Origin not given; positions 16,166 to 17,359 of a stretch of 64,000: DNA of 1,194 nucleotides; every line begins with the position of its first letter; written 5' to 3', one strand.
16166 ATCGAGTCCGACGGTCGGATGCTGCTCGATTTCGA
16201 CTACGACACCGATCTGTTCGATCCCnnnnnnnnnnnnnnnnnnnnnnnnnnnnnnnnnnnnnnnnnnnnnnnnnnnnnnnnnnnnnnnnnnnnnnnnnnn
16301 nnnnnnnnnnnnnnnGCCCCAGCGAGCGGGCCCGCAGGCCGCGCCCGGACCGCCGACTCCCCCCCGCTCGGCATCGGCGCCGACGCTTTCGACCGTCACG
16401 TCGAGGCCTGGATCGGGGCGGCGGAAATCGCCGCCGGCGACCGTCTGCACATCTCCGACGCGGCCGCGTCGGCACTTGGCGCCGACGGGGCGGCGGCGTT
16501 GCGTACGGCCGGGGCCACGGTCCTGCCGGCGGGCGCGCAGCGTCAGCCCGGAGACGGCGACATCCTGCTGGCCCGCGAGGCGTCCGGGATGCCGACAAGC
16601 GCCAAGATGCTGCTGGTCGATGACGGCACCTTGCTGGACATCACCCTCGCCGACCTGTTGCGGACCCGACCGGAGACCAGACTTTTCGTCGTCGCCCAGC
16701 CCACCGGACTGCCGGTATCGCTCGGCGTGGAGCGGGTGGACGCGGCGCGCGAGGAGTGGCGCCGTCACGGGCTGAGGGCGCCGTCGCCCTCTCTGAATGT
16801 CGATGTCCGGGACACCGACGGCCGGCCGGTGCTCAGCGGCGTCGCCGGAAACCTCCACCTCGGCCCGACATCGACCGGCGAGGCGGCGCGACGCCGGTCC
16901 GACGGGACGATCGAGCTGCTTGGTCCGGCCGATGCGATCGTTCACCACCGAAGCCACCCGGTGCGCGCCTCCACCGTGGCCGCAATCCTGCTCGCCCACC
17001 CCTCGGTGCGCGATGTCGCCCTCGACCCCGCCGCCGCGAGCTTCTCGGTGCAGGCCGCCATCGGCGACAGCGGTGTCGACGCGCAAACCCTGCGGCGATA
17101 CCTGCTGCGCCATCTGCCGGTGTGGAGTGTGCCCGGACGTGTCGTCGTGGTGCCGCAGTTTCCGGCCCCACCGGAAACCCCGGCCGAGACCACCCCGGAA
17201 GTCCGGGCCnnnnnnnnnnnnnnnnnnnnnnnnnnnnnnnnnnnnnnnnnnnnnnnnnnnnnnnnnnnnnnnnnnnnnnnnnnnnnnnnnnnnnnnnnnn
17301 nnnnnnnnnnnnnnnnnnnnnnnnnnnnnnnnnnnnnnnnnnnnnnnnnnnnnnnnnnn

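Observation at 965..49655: ~49-kb single-operon FAAL/PKS/AMT/NRPS assembly line for a β-amino fatty-acid lipopeptide, probably uncharacterised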

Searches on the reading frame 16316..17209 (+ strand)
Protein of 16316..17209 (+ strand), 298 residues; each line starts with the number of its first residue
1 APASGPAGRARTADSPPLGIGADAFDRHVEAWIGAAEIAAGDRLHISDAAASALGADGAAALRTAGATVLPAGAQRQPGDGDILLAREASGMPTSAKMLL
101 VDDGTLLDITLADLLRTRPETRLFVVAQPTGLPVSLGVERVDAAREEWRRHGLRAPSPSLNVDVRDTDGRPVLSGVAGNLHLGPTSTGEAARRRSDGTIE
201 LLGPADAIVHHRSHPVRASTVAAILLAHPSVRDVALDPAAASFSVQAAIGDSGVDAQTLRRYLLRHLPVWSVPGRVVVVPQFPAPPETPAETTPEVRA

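Call 25: search_protein_families(library=ncbifam, proteins=[window:16316-17209:+], max_evalue=0.01)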
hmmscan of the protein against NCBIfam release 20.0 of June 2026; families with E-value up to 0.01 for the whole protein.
window:16316-17209:+ (298 aa): 4 families
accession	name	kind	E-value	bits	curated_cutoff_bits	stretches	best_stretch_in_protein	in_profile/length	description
NF038078.1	NRPS_MxcG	equivalog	1.6e-05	22.4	2300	1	187-283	843-944/1442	myxochelin non-ribosomal peptide synthetase MxcG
TIGR01733.1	AA-adenyl-dom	subfamily_domain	6.8e-05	21.8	317.4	0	187-235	360-408/409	amino acid adenylation domain-containing protein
NF004282.0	PRK05691.1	subfamily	0.0005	16.1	4090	1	187-286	1509-1613/4334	non-ribosomal peptide synthase/polyketide synthase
NF004808.0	PRK06155.1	equivalog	0.0088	14.4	722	0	187-284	404-507/542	ATP-dependent acyl-CoA ligase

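Call 69: search_protein_representatives(protein=window:16316-17209:+)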
Query: 298 residues. Proteins with E-value up to 0.001 (for the whole library): 6767; up to 1e-10: 1006; up to 1e-30: 8. The best 150 are listed.
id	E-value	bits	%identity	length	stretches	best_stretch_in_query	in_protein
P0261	7.0e-43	163.7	44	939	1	9-283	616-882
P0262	2.5e-40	155.4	32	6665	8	186-284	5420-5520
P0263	1.1e-38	149.9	30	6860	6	186-283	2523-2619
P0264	1.2e-37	146.5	44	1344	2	108-285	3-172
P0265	2.8e-37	145.3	34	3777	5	22-286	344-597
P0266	3.5e-35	138.5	34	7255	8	186-291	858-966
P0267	4.1e-35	138.3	33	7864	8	186-284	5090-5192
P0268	1.6e-31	126.4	31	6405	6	186-287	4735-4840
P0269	2.4e-30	122.6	37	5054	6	186-284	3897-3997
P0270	6.5e-30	121.2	35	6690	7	187-283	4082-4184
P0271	7.2e-30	121.0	32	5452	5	186-293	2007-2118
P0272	1.3e-28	117.0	29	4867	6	186-292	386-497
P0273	5.1e-28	115.0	33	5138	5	186-284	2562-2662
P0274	2.5e-27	112.7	32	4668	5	186-284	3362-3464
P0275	3.8e-27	112.1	31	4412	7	186-283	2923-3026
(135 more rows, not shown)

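Call 71: list_cluster_members(proteins=[P0261, P0264, P0265])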
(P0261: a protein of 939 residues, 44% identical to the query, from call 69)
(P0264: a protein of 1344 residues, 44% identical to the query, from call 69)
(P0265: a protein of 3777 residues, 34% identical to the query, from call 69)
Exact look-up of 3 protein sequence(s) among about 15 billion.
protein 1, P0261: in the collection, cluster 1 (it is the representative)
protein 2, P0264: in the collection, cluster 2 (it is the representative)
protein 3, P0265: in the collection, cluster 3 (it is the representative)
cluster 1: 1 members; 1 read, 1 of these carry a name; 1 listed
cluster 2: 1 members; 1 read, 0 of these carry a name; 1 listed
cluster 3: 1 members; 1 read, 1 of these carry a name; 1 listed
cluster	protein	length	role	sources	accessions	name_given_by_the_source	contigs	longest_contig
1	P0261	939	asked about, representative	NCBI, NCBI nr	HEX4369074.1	MAG TPA: condensation domain-containing protein, partial [Rhodopila sp.] | condensation domain-containing protein [Rhodopila sp.]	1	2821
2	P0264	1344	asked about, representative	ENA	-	-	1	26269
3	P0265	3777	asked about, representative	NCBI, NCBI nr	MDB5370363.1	MAG: non-ribosomal peptide synthetase, partial [Roseomonas sp.] | non-ribosomal peptide synthetase [Roseomonas sp.]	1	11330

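Call 73: find_encoding_contigs(protein=P0264, flank=10000, max_places=2)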
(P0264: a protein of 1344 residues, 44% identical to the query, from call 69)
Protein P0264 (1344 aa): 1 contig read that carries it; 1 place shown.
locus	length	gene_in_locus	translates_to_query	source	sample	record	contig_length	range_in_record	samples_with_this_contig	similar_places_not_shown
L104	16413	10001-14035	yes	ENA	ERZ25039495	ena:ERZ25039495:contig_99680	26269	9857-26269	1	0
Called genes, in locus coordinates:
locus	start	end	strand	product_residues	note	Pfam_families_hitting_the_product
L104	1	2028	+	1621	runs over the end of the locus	PF00109:ketoacyl-synt, PF02801:Ketoacyl-synt_C, PF16197:KAsynt_C_assoc, PF22621:CurL-like_PKS_C, PF00698:Acyl_transf_1, PF00106:adh_short, PF08659:KR, PF00550:PP-binding, +3 more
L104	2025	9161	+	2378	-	PF00109:ketoacyl-synt, PF02801:Ketoacyl-synt_C, PF16197:KAsynt_C_assoc, PF22621:CurL-like_PKS_C, PF00698:Acyl_transf_1, PF13489:Methyltransf_23, PF08241:Methyltransf_11, PF08242:Methyltransf_12, +4 more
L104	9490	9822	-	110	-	-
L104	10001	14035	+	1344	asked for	PF00550:PP-binding, PF00668:Condensation, PF00501:AMP-binding, PF13193:AMP-binding_C (weak), PF00550:PP-binding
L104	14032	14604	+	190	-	PF00668:Condensation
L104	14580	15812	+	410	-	PF00668:Condensation, PF00501:AMP-binding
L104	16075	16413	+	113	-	?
